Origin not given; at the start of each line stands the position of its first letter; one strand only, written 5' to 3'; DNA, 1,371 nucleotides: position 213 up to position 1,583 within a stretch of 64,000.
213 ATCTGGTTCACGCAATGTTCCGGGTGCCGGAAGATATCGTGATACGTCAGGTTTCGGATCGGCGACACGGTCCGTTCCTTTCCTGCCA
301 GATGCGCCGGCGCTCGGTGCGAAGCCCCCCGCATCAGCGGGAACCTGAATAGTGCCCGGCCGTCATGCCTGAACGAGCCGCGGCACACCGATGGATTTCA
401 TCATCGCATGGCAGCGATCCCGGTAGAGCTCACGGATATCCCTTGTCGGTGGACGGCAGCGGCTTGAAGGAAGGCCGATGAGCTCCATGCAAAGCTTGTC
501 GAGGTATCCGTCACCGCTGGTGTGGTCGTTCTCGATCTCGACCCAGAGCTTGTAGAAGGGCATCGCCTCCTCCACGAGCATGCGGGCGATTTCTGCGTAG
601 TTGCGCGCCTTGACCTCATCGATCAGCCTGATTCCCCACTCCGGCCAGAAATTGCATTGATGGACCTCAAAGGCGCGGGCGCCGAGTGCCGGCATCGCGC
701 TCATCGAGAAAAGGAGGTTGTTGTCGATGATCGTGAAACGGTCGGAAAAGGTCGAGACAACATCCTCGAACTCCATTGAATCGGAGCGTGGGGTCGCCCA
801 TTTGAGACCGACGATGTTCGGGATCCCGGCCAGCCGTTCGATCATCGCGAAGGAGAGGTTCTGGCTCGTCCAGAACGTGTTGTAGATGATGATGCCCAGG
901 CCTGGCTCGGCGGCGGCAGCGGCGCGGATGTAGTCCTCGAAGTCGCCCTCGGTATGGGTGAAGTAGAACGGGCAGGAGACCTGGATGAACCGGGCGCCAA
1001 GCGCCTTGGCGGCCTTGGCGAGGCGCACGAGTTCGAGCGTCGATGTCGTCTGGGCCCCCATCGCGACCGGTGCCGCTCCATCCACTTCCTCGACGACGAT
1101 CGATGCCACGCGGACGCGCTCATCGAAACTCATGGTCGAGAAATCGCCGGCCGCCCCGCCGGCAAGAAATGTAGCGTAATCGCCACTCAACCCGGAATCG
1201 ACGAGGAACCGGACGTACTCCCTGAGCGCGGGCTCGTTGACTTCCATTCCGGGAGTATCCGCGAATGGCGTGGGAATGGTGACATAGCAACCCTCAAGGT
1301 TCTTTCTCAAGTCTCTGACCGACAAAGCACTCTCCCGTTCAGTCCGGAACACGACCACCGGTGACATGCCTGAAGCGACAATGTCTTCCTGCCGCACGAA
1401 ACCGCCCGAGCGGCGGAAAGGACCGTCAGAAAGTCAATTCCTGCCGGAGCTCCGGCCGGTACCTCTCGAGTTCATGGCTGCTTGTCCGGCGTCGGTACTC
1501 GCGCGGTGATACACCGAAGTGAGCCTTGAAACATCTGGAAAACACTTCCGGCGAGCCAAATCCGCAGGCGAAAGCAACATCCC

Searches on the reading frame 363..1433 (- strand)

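Call 39: search_protein_families(library=pfam, proteins=[window:363-1433:-], max_evalue=0.0001)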
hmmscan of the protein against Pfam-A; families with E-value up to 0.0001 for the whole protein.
window:363-1433:- (356 aa): 1 family
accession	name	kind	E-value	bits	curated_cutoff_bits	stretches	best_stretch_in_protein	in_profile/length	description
PF00701.28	DHDPS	-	1.2e-32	113.2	22.1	1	47-346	3-287/289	Dihydrodipicolinate synthetase family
